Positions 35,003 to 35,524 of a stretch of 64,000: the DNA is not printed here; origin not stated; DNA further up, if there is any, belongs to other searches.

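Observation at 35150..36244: Operon of a degenerate histidine-kinase-like protein and a small conserved protein, with paralogs elsewhere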

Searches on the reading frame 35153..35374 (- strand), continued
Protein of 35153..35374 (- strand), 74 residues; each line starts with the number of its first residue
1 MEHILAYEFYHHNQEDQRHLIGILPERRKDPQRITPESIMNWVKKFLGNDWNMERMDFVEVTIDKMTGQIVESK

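Call 76: search_protein_families(library=pfam, proteins=[P0328, P0305, P0253, P0381], max_evalue=0.01)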
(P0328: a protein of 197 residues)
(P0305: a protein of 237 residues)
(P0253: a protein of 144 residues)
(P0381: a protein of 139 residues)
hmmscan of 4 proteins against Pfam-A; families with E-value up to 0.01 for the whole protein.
P0328 (197 aa): 1 family
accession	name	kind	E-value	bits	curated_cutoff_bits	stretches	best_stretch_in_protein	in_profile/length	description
PF07238.19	PilZ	-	6.5e-07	30.1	22.5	1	83-192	1-100/102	PilZ domain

P0305 (237 aa): 9 families
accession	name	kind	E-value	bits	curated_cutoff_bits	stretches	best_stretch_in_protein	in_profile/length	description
PF08241.18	Methyltransf_11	-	6.5e-21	75.2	21.2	1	119-208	4-95/95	Methyltransferase domain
PF13649.12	Methyltransf_25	-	3.6e-19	69.7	27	1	115-204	1-97/97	Methyltransferase domain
PF08242.18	Methyltransf_12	-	8.9e-14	52.4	30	1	117-206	2-98/98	Methyltransferase domain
PF13489.12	Methyltransf_23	-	1.9e-13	50.9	27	1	109-228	20-137/164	Methyltransferase domain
PF13847.12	Methyltransf_31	-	3.2e-10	40.3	27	1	111-212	3-113/145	Methyltransferase domain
PF01209.24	Ubie_methyltran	-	5.7e-07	29.6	20.1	1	107-212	43-155/233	ubiE/COQ5 methyltransferase family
PF05724.17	TPMT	-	0.0043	17.2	26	0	112-153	38-79/218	Thiopurine S-methyltransferase (TPMT)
PF03848.20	TehB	-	0.005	16.7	20.4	0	95-209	13-133/193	Tellurite resistance protein TehB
PF05401.17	NodS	-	0.0054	17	24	1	113-213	45-149/201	Nodulation protein S (NodS)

P0253 (144 aa): 0 families

P0381 (139 aa): 0 families

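Call 80: find_related_loci(query=A2, collection=viral_contigs, flank=5000)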
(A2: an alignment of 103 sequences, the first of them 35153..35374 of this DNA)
Query A2 (74 aa) in viral_contigs; peptide patterns used: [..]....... (x = any residue, [..] = any of these).
19 stretches matched a pattern, but none encodes a relative of the query by tblastn (E <= 1e-3).

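Call 93: search_protein_families(library=pfam, alignment_id=A5, max_evalue=0.0001)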
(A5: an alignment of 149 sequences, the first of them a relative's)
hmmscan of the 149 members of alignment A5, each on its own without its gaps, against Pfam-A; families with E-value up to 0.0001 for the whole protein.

A. member 1, L016:10851-11537:- (229 aa): 1 family
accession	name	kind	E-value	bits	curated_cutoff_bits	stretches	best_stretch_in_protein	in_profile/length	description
PF03050.20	DDE_Tnp_IS66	-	1.3e-16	61.3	23.1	1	13-168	118-281/284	Transposase IS66 family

B. families by the number of members that match (of 149 scanned): 199 families (the first 25 are shown)
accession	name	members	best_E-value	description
PF00072.30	Response_reg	9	4.5e-27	Response regulator receiver domain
PF02518.31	HATPase_c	8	4.8e-30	Histidine kinase-, DNA gyrase B-, and HSP90-like ATPase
PF00512.31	HisKA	6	6.3e-13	His Kinase A (phospho-acceptor) domain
PF07728.20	AAA_5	5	1.5e-09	AAA domain (dynein-related subfamily)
PF07719.23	TPR_2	4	1e-84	Tetratricopeptide repeat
PF00515.34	TPR_1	4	2.6e-76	Tetratricopeptide repeat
PF13414.12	TPR_11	4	3.2e-60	TPR repeat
PF13432.12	TPR_16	4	3.8e-60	Tetratricopeptide repeat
PF13428.12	TPR_14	4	4.5e-58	Tetratricopeptide repeat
PF13424.12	TPR_12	4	6e-41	Tetratricopeptide repeat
PF13174.12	TPR_6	4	3.6e-35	Tetratricopeptide repeat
PF00561.26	Abhydrolase_1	4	1.2e-31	alpha/beta hydrolase fold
PF12146.15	Hydrolase_4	4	1.1e-21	Serine aminopeptidase, S33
PF13401.12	AAA_22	4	2.6e-21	AAA domain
PF07589.16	PEP-CTERM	4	2.2e-08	PEP-CTERM motif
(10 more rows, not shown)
